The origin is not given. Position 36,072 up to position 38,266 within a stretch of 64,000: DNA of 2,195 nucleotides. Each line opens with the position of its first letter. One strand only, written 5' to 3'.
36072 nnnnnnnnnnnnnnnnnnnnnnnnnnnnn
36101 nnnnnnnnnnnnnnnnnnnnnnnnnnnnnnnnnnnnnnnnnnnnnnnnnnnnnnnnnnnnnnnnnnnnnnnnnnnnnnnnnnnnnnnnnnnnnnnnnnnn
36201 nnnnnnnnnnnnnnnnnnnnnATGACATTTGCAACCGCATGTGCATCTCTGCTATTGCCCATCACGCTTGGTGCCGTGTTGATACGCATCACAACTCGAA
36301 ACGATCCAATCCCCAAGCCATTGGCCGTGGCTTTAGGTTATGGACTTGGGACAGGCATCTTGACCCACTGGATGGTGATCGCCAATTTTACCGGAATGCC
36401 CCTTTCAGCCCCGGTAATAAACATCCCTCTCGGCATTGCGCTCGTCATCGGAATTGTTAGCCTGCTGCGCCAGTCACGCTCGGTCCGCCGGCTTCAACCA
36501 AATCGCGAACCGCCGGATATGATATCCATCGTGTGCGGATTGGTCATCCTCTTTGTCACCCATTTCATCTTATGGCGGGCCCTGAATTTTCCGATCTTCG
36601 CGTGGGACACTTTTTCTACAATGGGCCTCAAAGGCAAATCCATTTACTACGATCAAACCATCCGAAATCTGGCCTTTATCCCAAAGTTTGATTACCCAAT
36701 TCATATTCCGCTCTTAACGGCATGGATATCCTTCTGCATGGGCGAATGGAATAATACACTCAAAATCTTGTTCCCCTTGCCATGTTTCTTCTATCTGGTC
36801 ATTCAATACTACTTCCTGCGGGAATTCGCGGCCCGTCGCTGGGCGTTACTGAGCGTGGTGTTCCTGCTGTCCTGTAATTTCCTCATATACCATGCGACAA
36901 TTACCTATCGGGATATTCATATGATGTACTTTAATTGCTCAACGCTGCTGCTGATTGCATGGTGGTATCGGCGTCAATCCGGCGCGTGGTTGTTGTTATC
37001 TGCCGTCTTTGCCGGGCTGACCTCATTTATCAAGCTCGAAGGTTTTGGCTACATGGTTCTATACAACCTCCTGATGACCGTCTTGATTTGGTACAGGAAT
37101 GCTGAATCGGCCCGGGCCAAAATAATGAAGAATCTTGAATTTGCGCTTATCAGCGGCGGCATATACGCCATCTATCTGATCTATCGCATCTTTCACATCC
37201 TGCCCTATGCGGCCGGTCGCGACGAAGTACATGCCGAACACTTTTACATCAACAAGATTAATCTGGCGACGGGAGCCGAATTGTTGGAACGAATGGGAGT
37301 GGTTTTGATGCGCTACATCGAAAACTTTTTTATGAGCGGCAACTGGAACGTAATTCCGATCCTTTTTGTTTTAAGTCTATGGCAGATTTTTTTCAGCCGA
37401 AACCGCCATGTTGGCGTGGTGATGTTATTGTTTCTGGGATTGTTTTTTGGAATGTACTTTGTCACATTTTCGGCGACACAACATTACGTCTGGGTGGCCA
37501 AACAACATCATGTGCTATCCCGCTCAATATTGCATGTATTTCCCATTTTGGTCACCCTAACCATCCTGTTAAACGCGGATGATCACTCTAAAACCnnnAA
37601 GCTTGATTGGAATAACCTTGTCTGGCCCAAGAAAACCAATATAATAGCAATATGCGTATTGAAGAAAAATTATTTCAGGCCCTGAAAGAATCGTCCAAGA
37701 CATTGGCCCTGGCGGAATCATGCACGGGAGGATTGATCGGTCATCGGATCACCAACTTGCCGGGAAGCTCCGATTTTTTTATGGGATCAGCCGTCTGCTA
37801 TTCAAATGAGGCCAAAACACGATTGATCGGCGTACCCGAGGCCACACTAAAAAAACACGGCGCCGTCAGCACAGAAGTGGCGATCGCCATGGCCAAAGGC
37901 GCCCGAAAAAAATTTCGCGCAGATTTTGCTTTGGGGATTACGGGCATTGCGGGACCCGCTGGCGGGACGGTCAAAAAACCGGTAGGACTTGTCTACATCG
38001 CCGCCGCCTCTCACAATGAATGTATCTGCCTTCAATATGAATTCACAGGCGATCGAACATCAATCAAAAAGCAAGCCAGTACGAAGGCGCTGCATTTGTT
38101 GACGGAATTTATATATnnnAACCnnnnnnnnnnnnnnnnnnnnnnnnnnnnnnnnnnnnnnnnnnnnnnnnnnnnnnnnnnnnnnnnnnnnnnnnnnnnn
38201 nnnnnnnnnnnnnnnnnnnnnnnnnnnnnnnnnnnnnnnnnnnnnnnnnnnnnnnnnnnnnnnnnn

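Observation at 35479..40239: Tandemly duplicated two-gene membrane module (3-TM partner + about 460-aa polytopic GT-C-like protein) flanking cinA-C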

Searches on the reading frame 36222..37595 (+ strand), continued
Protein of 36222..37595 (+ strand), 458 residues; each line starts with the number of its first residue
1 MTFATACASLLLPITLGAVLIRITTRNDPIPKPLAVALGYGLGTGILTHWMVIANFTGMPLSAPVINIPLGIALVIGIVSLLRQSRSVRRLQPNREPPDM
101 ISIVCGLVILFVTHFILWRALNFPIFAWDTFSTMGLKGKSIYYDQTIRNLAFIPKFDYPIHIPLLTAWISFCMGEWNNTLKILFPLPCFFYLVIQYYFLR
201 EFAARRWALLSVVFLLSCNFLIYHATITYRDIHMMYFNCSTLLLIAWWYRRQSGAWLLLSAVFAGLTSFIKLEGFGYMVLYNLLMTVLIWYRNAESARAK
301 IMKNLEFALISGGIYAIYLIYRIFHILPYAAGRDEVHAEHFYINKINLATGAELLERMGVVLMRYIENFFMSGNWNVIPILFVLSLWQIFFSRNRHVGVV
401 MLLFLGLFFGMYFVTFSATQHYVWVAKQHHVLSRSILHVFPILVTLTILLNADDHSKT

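Call 67: find_encoding_contigs(protein=P0140, flank=6000, max_places=3)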
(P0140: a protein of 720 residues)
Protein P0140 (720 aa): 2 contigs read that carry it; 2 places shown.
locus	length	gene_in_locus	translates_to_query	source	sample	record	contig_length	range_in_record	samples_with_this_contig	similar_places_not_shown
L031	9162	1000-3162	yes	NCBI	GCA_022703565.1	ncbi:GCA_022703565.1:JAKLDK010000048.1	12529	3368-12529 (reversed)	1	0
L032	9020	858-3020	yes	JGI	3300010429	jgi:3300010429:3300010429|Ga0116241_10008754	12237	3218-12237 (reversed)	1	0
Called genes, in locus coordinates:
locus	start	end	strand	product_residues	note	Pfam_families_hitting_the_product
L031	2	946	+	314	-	?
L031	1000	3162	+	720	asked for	-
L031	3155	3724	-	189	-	PF02834:LigT_PEase, PF10469:AKAP7_NLS, PF13563:2_5_RNA_ligase2, PF02834:LigT_PEase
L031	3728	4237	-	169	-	PF02464:CinA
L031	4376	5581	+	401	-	PF00926:DHBP_synthase, PF00925:GTP_cyclohydro2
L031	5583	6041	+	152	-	PF00885:DMRL_synthase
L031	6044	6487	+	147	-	PF01029:NusB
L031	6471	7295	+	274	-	PF02811:PHP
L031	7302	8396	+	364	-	PF00383:dCMP_cyt_deam_1, PF14437:MafB19-deam, PF01872:RibD_C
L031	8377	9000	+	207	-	PF00677:Lum_binding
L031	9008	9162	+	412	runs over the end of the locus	PF00109:ketoacyl-synt, PF02801:Ketoacyl-synt_C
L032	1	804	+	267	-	?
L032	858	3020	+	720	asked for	-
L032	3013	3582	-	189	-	PF02834:LigT_PEase, PF10469:AKAP7_NLS, PF13563:2_5_RNA_ligase2, PF02834:LigT_PEase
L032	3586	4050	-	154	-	PF02464:CinA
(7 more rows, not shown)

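Call 70: find_encoding_contigs(protein=P0015, flank=5000, max_places=2)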
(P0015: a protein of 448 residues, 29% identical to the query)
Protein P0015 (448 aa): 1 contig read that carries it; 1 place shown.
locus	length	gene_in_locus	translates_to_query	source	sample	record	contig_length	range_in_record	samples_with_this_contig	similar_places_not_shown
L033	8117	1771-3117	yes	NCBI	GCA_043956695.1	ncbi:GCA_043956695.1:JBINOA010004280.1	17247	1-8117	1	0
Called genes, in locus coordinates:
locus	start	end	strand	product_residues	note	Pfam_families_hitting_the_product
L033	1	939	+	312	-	?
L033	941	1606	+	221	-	-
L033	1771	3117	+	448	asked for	PF13231:PMT_2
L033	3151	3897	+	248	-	PF06750:A24_N_bact, PF01478:Peptidase_A24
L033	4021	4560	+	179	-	PF07963:N_methyl (weak)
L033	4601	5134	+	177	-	-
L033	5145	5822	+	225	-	PF07963:N_methyl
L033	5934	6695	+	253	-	-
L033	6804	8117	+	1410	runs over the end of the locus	-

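Call 71: find_encoding_contigs(protein=P0017, flank=5000, max_places=2)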
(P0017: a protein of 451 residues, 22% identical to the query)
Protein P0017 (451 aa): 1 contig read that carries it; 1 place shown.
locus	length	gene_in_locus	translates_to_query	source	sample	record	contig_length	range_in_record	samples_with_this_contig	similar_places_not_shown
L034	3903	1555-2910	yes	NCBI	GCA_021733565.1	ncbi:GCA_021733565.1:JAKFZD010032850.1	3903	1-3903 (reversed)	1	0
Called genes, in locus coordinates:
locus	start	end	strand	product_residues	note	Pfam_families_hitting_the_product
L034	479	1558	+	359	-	-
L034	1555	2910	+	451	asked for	-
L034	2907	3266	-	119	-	-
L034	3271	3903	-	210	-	?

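Call 89: find_encoding_contigs(protein=P0001, flank=500, max_places=2)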
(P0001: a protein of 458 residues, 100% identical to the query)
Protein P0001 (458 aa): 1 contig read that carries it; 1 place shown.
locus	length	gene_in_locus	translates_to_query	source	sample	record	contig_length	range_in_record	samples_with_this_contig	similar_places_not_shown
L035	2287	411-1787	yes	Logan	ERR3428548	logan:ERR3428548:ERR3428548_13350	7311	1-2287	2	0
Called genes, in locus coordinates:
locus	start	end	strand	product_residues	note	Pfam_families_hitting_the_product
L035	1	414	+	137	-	?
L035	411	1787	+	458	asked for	-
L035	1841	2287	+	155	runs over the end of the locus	PF02464:CinA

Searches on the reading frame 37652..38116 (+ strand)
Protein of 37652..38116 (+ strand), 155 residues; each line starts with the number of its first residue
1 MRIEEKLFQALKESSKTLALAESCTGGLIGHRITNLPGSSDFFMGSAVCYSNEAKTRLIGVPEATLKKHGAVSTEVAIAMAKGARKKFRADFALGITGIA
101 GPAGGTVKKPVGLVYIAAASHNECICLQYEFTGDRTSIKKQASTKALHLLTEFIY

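Call 5: search_protein_families(library=pfam, proteins=[window:37652-38116:+], max_evalue=1)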
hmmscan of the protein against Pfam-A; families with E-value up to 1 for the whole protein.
window:37652-38116:+ (155 aa): 1 family
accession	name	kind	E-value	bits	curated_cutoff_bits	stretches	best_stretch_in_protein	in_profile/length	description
PF02464.23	CinA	-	8.5e-59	198.1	23.5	1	3-153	4-154/155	Competence-damaged protein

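Call 6: search_protein_families(library=ncbifam, proteins=[window:37652-38116:+], max_evalue=1)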
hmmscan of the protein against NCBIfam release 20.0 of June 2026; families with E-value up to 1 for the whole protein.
window:37652-38116:+ (155 aa): 5 families
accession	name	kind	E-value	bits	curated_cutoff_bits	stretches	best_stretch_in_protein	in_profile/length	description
NF001813.0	PRK00549.1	equivalog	3.4e-52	177.9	379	1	3-153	259-410/414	competence/damage-inducible protein A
TIGR00199.1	PncC_domain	subfamily_domain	2.3e-47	160.9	68.9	1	8-150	2-145/149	nicotinamide-nucleotide amidohydrolase family protein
NF002975.0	PRK03661.1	equivalog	1.3e-46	158.3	212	1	2-152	8-159/164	nicotinamide-nucleotide amidase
TIGR00200.1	cinA_nterm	subfamily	4e-33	114.7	243.15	1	5-152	263-409/414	CinA family nicotinamide mononucleotide deamidase-related protein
NF002972.0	PRK03657.1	equivalog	2.9e-24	85.8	201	1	5-151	22-168/175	2-oxo-tetronate isomerase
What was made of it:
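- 37652..38119 (+): CinA C-terminal / PncC-type nicotinamide-nucleotide amidohydrolase domain protein. It is a syntenic neighbour, probably co-transcribed with S2-L2, and is not a functional part of the module. Calls 5 and 6.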
